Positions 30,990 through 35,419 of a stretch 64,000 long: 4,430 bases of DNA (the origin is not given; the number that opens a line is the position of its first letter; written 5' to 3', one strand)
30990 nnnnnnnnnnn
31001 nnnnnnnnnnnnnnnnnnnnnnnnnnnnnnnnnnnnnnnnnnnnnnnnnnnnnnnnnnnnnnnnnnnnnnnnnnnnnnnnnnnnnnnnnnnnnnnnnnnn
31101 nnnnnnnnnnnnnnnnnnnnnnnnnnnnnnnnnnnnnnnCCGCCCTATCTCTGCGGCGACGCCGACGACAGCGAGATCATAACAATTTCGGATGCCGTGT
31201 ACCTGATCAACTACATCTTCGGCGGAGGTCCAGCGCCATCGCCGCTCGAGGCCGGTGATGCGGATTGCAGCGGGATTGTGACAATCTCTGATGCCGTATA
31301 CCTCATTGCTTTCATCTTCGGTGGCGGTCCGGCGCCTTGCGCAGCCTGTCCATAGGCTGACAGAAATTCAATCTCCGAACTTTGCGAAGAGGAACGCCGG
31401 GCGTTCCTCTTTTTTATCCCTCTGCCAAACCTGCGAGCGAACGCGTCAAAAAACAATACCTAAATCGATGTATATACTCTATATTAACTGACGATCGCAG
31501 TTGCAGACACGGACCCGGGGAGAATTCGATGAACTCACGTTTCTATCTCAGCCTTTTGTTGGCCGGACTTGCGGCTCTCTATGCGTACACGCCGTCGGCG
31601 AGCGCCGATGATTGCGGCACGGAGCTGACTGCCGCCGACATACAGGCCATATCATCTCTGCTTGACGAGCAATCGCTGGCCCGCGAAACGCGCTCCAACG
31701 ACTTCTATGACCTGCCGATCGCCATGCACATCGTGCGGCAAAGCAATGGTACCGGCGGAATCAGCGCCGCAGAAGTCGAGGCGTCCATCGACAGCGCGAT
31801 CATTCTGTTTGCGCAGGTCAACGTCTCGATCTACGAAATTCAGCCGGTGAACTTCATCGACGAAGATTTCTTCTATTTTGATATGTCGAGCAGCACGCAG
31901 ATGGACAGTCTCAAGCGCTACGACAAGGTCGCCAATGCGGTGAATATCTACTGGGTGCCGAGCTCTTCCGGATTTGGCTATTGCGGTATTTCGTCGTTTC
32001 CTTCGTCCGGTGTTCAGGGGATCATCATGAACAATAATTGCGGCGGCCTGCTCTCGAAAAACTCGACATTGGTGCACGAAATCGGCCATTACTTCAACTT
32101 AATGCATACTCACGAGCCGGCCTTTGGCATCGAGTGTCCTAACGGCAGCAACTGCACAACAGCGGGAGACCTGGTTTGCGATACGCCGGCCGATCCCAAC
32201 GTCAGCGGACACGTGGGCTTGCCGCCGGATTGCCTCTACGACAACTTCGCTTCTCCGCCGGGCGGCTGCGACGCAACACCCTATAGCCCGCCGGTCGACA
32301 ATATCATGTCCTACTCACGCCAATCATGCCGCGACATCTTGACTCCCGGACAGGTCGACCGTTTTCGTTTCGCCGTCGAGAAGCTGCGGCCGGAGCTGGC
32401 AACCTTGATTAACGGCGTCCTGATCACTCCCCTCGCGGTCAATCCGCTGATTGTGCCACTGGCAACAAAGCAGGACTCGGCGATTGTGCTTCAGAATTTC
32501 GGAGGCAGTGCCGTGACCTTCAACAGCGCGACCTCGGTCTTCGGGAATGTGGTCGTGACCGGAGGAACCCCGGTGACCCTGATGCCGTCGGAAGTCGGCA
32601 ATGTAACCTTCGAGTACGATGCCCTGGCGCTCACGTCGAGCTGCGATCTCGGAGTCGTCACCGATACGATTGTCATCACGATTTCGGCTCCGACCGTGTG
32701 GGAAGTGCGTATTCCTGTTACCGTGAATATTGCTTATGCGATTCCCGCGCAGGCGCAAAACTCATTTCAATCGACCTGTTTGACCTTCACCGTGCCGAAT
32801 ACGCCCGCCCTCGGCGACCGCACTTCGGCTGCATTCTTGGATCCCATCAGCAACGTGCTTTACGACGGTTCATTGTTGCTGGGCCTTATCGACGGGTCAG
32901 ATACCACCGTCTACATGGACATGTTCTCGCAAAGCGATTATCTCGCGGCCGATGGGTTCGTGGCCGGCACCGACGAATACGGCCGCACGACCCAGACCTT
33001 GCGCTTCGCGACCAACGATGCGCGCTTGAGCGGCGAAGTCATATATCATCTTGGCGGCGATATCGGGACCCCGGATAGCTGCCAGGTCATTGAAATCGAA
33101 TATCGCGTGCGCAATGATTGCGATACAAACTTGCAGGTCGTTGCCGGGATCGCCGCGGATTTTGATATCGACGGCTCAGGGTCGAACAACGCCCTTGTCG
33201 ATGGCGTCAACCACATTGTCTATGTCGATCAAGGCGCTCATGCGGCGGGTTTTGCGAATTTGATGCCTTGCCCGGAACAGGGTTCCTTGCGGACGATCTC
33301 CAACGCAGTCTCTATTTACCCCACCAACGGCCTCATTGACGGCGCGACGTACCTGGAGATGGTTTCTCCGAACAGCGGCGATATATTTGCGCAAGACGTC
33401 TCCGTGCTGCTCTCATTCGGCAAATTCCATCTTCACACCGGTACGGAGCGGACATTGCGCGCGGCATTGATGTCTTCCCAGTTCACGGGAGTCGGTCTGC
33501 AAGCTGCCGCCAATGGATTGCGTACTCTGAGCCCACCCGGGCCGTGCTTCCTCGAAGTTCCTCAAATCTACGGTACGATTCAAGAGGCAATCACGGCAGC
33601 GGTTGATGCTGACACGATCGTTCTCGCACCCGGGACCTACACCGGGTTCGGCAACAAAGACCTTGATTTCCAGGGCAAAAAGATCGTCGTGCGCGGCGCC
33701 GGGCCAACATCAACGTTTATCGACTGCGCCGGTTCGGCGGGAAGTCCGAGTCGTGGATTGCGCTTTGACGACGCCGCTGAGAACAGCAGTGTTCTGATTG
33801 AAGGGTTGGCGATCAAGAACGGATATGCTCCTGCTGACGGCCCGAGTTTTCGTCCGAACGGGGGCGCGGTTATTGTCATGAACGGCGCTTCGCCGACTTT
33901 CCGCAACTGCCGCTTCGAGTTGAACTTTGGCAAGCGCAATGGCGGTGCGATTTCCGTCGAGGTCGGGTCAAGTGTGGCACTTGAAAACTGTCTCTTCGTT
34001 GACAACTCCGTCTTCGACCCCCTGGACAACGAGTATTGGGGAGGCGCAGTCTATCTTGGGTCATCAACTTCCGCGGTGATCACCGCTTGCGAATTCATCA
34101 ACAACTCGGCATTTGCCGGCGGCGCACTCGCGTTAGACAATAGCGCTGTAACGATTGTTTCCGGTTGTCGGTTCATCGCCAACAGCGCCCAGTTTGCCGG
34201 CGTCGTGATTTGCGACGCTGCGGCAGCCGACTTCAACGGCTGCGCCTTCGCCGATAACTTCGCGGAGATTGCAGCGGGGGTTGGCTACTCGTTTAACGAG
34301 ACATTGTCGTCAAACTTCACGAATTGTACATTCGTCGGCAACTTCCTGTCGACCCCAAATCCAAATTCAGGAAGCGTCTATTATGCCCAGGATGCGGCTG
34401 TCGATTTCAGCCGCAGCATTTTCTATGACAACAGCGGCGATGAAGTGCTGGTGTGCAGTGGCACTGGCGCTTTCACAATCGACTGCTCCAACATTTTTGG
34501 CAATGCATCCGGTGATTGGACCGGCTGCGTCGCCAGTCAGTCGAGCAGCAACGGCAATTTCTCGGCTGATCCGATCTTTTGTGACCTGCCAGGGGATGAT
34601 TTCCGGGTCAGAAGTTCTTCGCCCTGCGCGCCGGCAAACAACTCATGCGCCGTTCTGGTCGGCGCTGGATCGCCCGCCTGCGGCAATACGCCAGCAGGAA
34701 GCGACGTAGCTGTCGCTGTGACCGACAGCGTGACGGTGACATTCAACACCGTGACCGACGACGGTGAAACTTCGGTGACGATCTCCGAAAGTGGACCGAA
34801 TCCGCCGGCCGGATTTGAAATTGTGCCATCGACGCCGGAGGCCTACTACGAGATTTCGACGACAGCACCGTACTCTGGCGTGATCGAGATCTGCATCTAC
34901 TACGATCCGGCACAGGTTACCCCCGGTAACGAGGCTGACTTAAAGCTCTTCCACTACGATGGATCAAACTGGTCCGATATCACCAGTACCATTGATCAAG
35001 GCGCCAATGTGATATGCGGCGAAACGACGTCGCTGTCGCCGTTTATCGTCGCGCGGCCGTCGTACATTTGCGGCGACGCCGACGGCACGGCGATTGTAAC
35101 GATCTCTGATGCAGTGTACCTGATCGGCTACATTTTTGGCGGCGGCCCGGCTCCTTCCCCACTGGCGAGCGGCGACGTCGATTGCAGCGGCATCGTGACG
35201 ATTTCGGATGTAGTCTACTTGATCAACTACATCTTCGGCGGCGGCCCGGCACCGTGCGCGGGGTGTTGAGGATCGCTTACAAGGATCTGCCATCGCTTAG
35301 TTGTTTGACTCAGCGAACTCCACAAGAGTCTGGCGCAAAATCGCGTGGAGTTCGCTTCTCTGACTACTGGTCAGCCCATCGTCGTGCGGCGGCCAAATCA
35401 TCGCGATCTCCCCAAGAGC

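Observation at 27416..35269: Three-gene array of secreted hydrolases sharing a Cys-capped, tandem dockerin-like C-terminal module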

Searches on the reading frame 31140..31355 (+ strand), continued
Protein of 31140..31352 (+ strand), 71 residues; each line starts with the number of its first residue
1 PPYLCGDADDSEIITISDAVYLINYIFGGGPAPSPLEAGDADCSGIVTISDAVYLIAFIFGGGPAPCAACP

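Call 54: search_protein_families(library=pfam, proteins=[L064:12237-13274:-, L047:14559-16745:+, L022:1-774:+, L056:1101-1670:+, L061:2-805:-, L027:7199-8740:+, L027:8744-10210:+, L014:72-893:+, L025:6325-7062:+], max_evalue=0.1)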
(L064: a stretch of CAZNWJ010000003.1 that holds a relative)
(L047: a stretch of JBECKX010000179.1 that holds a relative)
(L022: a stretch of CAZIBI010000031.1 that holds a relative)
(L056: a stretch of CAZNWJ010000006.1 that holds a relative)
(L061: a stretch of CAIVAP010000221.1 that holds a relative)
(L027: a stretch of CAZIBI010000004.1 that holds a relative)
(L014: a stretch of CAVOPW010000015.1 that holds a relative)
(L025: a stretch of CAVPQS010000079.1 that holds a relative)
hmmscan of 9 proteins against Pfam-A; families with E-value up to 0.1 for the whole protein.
L064:12237-13274:- (346 aa): 3 families
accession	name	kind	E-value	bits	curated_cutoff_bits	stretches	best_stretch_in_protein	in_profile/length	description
PF18962.6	Por_Secre_tail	-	3e-09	37.5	27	1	268-342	2-73/75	Secretion system C-terminal sorting domain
PF13585.12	CHU_C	-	0.0085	16.6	27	1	286-335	27-73/86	CHU_C Type IX secretion signal domain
PF13860.13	FlgD_ig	-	0.026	15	27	1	277-331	13-73/79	FlgD Ig-like domain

L047:14559-16745:+ (729 aa): 4 families
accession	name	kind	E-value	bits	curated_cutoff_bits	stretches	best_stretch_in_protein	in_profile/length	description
PF13860.13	FlgD_ig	-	1.7e-07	31.5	27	1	664-716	23-75/79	FlgD Ig-like domain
PF18962.6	Por_Secre_tail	-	2.9e-06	27.9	27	1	646-726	2-74/75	Secretion system C-terminal sorting domain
PF13585.12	CHU_C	-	1.8e-05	25.2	27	1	664-724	27-81/86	CHU_C Type IX secretion signal domain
PF19190.6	BACON_2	-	0.00053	20.3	25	1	257-317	20-84/94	Viral BACON domain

L022:1-774:+ (258 aa): 4 families
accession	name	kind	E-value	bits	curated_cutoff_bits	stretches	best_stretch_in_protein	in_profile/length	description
PF13860.13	FlgD_ig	-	5.3e-09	36.4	27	1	183-246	12-76/79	FlgD Ig-like domain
PF18962.6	Por_Secre_tail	-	3.1e-08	34.2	27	1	176-255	3-74/75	Secretion system C-terminal sorting domain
PF13585.12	CHU_C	-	7.3e-06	26.5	27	1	180-254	15-82/86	CHU_C Type IX secretion signal domain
PF00963.24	Cohesin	-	0.0047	17.6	24.1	1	23-65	11-55/139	Cohesin domain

L056:1101-1670:+ (190 aa): 1 family
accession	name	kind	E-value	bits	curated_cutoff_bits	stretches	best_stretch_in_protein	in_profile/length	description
PF00963.24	Cohesin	-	0.051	14.2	24.1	1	51-149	3-108/139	Cohesin domain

L061:2-805:- (268 aa): 0 families

L027:7199-8740:+ (514 aa): 2 families
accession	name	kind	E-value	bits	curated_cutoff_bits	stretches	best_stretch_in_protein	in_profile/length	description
PF00404.24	Dockerin_1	-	1.7e-10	41.3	22.9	1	449-502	2-56/57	Dockerin type I domain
PF00036.39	EF-hand_1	-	0.015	15.3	25.4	0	199-216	8-25/29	EF hand domain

L027:8744-10210:+ (489 aa): 1 family
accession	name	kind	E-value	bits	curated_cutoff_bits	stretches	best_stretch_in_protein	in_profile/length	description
PF00404.24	Dockerin_1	-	1.6e-08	35.1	22.9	2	424-477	2-56/57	Dockerin type I domain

L014:72-893:+ (274 aa): 1 family
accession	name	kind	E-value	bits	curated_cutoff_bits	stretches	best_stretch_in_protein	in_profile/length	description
PF00404.24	Dockerin_1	-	0.018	15.7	22.9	1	209-262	2-56/57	Dockerin type I domain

L025:6325-7062:+ (246 aa): 1 family
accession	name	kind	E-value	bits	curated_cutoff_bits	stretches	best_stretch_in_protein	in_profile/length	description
PF00404.24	Dockerin_1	-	4.1e-05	24.1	22.9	1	181-234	2-56/57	Dockerin type I domain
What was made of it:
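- On Cohesin-dockerin (cellulosome-like) system: Por_Secre_tail scores 37.5, 27.9 and 34.2 bits (threshold 27) on the cohesin proteins of L064, L047 and L022 (call 54).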

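Call 69: search_protein_families(library=pfam, alignment_id=A6, max_evalue=0.001)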
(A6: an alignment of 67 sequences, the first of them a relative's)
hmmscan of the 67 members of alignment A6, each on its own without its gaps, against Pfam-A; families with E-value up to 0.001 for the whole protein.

A. member 1, L072:8687-10201:+ (505 aa): 2 families
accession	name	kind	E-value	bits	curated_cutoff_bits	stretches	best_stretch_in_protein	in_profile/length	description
PF07995.17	GSDH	-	4.2e-36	125.3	25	1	63-362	12-299/332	Glucose / Sorbosone dehydrogenase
PF00404.24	Dockerin_1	-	2.2e-06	28.2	22.9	1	440-493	2-56/57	Dockerin type I domain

B. families by the number of members that match (of 67 scanned): 49 families (the first 25 are shown)
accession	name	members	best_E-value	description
PF00404.24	Dockerin_1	45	2.3e-10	Dockerin type I domain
PF02412.23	TSP_3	23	1.4e-20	Thrombospondin type 3 repeat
PF05345.18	He_PIG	10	8.3e-21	Putative Ig domain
PF05572.19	Peptidase_M43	7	1.7e-08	Pregnancy-associated plasma protein-A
PF13688.12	Reprolysin_5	6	1.9e-18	Metallo-peptidase family M12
PF19527.4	DUF6055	5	5.5e-13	Family of unknown function (DUF6055)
PF06739.17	SBBP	4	5.1e-25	Beta-propeller repeat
PF13620.12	CarboxypepD_reg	4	1.2e-09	Carboxypeptidase regulatory-like domain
PF00246.29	Peptidase_M14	3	7.2e-60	Zinc carboxypeptidase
PF07995.17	GSDH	3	4.2e-36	Glucose / Sorbosone dehydrogenase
PF04371.20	PAD_porph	3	2.1e-30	Porphyromonas-type peptidyl-arginine deiminase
PF13229.12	Beta_helix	3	1.6e-21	Right handed beta helix region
PF13582.12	Reprolysin_3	3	3.2e-09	Metallo-peptidase family M12B Reprolysin-like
PF13517.12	FG-GAP_3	2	2.1e-50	FG-GAP-like repeat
PF08309.17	LVIVD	2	2.4e-43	LVIVD repeat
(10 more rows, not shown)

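Call 70: list_cluster_members(proteins=[P0111, P0112, P0117, P0131, P0136, P0139, P0150, P0159, P0183, P0261])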
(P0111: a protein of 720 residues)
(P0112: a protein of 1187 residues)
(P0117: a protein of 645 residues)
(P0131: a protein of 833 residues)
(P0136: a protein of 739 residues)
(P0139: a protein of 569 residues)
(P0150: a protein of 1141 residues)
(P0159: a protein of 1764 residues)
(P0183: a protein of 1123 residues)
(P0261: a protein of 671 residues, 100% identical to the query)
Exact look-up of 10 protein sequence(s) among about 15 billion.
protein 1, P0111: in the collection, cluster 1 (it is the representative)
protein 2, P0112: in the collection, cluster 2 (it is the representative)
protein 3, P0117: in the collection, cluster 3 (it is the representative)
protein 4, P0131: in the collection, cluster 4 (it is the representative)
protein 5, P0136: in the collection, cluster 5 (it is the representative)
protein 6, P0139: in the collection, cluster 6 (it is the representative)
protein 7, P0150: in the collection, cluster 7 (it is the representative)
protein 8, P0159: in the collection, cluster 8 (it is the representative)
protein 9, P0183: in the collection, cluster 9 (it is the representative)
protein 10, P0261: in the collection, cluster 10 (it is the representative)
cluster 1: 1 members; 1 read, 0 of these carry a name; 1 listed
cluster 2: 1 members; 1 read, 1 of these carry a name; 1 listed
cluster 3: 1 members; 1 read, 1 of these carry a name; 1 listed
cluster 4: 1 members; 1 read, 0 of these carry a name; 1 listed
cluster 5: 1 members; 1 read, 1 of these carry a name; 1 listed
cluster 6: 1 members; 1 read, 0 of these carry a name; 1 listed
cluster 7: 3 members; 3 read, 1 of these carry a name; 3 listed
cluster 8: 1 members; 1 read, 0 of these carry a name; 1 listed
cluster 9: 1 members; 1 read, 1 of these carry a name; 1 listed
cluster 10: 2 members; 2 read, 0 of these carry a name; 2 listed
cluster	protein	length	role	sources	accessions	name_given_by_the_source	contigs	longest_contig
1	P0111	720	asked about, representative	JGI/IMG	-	-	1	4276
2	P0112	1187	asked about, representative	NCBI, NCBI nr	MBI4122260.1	MAG: peptidoglycan-binding protein [Parcubacteria group bacterium] | peptidoglycan-binding protein [Parcubacteria group bacterium]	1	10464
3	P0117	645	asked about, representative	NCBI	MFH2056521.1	MAG: dockerin type I domain-containing protein [bacterium]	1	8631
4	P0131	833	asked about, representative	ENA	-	-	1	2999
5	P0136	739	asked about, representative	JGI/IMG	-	hypothetical protein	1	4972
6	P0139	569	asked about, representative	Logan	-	-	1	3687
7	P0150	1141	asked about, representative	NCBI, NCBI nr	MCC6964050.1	MAG: hypothetical protein IT585_12415 [candidate division Zixibacteria bacterium] | hypothetical protein [candidate division Zixibacteria bacterium]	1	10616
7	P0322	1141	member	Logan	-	-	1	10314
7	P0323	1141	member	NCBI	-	-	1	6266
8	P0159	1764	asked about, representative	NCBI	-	-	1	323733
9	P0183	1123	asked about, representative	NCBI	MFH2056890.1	MAG: dockerin type I domain-containing protein [bacterium]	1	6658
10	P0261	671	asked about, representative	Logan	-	-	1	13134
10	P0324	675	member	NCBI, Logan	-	-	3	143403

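Call 71: find_encoding_contigs(protein=P0324, flank=1000, max_places=3)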
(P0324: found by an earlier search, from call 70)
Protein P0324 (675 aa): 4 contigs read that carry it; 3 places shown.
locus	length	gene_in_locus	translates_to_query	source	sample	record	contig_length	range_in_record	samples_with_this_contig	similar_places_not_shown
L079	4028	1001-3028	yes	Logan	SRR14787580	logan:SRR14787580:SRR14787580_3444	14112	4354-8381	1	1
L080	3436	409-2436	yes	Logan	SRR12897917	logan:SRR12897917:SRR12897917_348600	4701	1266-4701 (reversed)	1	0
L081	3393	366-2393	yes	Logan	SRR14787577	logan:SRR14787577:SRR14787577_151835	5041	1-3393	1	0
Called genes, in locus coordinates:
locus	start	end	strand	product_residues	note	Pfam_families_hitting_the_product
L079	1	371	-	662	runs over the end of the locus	PF12969:DUF3857, PF01841:Transglut_core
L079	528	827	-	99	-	PF01713:Smr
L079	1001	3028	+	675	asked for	-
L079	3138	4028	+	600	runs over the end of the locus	PF02412:TSP_3 (weak)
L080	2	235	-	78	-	?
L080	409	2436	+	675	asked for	-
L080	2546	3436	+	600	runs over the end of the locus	PF02412:TSP_3 (weak)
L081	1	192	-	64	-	?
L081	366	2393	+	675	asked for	-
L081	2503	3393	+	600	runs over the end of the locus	PF02412:TSP_3 (weak)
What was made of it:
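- Checked: The likely true starts are 29553 for ORF2 (MRIAF...; gene callers give 600 aa, call 71) and 31529 for ORF3 (MNSRFYL...).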

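Call 72: search_solved_structures(query=A2, max_evalue=0.01, show_alignments=4)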
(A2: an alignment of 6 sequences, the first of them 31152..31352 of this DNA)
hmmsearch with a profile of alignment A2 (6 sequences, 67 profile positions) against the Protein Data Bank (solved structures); distinct sequences matched with E-value up to 0.01: 8.
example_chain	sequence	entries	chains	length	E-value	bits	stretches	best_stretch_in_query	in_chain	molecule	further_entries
4dh2_B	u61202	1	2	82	4.4e-06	29.6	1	2-55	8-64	Dockerin type 1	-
8x39_A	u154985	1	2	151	6e-06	29.2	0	2-57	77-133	Serine protease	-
8x3a_A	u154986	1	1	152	6.2e-06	29.1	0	2-57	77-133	Serine protease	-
3ul4_B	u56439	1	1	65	7.2e-05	25.7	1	2-57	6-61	Cellulosome enzyme, dockerin type I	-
5m2o_B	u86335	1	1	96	0.00067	22.6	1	35-52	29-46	Group I Dockerin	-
4uyq_B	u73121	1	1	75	0.00078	22.4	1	2-57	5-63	Cellulosomal scaffoldin adaptor protein B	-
4uyp_B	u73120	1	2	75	0.00079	22.4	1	2-57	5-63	Cellulosomal scaffoldin adaptor protein B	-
5m2s_B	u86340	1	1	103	0.0021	21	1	34-52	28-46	Doc8: Type I dockerin repeat domain from family 9 glycoside hydrolase WP_009982745[Ruminoc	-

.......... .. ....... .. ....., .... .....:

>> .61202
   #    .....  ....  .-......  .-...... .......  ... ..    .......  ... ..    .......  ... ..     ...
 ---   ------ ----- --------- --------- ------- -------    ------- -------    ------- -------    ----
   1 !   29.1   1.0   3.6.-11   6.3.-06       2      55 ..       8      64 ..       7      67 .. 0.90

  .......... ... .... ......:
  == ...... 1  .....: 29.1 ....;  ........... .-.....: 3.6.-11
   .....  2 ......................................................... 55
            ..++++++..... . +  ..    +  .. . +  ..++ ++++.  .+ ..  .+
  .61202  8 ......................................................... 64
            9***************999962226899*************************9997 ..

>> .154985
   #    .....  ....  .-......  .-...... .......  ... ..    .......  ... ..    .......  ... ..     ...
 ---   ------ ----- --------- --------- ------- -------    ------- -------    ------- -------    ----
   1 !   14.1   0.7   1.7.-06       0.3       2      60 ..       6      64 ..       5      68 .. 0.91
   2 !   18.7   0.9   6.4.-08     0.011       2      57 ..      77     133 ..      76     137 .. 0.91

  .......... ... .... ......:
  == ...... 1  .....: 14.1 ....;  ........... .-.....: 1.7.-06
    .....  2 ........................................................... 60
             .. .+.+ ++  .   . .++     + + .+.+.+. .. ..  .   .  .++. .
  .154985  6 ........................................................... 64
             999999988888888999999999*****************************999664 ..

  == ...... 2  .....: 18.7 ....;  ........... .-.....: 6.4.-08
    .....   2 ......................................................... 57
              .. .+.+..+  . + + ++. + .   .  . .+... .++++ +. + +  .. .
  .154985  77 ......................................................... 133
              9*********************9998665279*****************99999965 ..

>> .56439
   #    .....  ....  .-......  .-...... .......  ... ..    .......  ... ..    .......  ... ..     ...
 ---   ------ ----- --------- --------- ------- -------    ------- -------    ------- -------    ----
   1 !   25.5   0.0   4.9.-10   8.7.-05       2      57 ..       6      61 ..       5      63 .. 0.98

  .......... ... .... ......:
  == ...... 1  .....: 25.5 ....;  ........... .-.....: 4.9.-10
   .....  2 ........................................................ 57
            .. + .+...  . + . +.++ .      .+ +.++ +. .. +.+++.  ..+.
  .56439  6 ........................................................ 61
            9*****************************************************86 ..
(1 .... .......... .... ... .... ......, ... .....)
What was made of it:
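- A profile search of PDB sequences gives 8 hits, all dockerins (call 72). Solved dockerins have Gly at the C2 position, and their alignments stop before the Cys-bearing tail (call 72).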

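Call 75: find_encoding_contigs(protein=P0324, flank=500, max_places=10)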
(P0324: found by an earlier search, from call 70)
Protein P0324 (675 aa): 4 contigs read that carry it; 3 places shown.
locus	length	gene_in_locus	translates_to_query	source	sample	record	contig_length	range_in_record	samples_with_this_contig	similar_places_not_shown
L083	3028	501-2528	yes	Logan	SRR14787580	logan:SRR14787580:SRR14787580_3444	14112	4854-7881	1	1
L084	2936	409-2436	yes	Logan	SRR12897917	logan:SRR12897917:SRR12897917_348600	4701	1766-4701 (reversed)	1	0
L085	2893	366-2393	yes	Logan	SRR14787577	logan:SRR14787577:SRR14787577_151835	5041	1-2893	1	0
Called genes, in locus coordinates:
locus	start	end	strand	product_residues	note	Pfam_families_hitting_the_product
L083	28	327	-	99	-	PF01713:Smr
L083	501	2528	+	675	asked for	-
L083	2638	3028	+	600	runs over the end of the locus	PF02412:TSP_3 (weak)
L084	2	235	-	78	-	?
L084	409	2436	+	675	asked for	-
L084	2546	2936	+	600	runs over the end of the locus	PF02412:TSP_3 (weak)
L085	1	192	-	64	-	?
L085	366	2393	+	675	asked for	-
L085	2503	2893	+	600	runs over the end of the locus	PF02412:TSP_3 (weak)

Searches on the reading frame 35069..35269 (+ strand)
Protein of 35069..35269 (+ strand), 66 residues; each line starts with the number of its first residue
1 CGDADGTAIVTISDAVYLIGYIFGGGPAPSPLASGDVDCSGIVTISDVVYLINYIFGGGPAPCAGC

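Call 3: search_protein_families(library=pfam, proteins=[window:35069-35269:+], max_evalue=1)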
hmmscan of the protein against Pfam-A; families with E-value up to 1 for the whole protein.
window:35069-35269:+ (66 aa): 1 family
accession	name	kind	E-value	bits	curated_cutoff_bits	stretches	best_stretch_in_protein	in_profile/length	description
PF00404.24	Dockerin_1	-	2e-05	25.1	22.9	1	2-55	2-56/57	Dockerin type I domain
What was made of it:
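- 35069..35269 (+): Dockerin module of ORF3 (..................*). Pfam 25.1 bits (call 3).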

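Call 4: search_protein_families(library=ncbifam, proteins=[window:35069-35269:+], max_evalue=1)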
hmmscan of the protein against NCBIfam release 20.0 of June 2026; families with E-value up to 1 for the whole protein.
window:35069-35269:+ (66 aa): 0 families
